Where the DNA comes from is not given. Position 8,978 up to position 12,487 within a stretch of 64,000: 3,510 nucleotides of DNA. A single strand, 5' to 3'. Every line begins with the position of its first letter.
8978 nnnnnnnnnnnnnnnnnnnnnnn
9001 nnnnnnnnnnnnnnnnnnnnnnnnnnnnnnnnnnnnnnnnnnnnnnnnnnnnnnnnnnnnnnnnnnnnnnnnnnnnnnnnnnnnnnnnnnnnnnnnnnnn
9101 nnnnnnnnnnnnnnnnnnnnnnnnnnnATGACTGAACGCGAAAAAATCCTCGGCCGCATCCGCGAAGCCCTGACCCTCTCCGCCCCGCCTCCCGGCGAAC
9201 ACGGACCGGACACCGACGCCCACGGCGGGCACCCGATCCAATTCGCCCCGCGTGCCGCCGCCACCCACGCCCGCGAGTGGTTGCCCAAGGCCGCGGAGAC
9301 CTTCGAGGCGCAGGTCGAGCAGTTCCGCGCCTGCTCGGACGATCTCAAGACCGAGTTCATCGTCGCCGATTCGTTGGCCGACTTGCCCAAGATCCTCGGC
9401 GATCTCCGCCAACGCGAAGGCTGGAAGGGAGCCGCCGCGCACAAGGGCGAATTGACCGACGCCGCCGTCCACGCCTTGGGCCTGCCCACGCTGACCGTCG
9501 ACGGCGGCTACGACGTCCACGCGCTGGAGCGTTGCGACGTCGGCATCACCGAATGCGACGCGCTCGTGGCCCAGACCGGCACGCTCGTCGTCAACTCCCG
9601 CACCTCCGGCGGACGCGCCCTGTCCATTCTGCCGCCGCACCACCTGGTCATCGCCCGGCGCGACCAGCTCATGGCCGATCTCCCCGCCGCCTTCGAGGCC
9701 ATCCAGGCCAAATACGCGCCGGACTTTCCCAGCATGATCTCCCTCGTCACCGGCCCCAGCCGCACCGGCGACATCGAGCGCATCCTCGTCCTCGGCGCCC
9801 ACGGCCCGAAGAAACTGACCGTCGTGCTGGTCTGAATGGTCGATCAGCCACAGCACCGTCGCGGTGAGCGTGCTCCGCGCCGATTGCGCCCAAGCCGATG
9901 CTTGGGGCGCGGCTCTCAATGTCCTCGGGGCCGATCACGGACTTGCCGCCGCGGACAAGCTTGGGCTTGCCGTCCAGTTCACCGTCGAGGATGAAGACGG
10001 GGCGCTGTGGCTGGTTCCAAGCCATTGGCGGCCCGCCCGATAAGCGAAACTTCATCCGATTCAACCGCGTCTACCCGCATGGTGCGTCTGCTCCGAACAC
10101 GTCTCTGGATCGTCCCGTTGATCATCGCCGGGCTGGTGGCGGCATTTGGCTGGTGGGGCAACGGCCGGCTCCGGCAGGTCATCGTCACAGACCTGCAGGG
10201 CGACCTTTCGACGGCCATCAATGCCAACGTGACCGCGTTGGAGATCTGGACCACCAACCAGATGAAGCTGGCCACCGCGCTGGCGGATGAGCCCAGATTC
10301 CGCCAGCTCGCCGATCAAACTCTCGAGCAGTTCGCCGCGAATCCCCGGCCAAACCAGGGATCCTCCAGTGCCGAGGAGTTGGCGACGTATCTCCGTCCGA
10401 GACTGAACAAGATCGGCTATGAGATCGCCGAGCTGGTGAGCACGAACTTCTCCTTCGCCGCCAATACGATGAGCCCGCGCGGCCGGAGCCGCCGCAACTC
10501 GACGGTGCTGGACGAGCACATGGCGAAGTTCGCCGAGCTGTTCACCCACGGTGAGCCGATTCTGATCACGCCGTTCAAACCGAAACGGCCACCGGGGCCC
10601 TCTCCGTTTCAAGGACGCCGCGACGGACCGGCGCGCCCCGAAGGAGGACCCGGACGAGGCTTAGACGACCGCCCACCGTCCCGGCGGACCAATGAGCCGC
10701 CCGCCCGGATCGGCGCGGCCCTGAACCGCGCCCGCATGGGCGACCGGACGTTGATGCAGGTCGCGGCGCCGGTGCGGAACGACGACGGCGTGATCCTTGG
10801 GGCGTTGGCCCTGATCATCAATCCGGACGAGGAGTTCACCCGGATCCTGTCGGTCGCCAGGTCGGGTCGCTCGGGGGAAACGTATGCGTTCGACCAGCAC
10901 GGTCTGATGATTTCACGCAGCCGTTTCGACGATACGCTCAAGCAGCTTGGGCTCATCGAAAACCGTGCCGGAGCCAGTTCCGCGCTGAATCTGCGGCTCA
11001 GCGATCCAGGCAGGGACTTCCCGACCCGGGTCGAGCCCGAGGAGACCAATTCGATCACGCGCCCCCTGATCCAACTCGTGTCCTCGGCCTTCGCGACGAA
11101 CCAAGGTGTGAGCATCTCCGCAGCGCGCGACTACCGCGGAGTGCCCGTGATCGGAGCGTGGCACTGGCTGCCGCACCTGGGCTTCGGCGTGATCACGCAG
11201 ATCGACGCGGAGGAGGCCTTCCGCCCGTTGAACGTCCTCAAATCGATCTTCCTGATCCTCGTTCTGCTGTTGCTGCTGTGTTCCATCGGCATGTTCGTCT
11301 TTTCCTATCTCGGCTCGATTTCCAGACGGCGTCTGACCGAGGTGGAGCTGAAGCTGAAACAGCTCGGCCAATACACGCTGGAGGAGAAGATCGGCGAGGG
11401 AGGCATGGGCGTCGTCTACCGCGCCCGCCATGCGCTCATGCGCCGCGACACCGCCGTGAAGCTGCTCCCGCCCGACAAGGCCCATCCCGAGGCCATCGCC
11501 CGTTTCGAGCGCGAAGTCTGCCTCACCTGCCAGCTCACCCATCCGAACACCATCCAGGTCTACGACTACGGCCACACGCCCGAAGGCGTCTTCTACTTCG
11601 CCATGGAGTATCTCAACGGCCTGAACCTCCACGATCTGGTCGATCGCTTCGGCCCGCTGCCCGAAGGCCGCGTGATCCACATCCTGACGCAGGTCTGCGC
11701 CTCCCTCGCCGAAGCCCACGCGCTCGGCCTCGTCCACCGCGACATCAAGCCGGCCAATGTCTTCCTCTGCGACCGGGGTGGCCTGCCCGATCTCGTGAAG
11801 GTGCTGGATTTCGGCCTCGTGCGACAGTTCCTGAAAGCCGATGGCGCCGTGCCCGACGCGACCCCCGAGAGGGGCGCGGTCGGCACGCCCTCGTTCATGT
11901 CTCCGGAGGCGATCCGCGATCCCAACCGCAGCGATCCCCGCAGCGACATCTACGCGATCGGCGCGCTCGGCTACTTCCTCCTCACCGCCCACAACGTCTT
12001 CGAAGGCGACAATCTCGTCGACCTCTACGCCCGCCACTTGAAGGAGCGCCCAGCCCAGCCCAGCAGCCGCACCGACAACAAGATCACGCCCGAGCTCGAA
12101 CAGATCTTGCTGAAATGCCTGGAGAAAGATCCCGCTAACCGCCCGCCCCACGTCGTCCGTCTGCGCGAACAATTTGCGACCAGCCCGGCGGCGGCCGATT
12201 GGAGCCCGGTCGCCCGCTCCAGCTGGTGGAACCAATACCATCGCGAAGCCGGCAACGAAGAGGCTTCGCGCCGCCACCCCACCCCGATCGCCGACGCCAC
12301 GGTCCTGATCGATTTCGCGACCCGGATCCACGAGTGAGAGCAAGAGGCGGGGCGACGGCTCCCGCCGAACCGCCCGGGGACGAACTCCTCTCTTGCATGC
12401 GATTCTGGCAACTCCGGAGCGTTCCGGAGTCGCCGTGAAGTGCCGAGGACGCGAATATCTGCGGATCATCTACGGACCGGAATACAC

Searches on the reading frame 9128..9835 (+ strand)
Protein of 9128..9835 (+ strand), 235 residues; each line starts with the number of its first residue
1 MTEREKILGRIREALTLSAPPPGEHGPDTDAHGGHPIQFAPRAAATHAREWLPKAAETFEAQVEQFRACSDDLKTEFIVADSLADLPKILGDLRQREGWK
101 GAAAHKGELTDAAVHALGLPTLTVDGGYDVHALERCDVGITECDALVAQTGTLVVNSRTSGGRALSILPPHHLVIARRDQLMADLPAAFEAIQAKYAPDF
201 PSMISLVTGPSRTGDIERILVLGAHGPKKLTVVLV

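Call 56: search_protein_families(library=pfam, proteins=[window:9128-9835:+], max_evalue=0.001)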
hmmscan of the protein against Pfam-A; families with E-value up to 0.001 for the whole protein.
window:9128-9835:+ (235 aa): 1 family
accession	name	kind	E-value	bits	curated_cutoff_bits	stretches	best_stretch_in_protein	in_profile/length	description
PF02589.21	LUD_dom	-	1e-28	100.8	22.6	1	50-235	23-189/189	LUD domain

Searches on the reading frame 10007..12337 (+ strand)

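Call 56: search_protein_families(library=pfam, proteins=[window:10007-12337:+], max_evalue=0.001)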
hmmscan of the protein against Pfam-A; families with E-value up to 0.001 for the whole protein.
window:10007-12337:+ (776 aa): 3 families
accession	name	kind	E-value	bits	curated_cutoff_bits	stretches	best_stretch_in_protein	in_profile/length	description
PF00069.31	Pkinase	-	1.8e-45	155.8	31.7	1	456-713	1-252/263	Protein kinase domain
PF07714.23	PK_Tyr_Ser-Thr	-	9.6e-26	91.1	23.1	1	457-714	2-250/258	Protein tyrosine and serine/threonine kinase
PF02743.24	dCache_1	-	1.1e-05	25.5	45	1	252-318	131-184/240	Cache domain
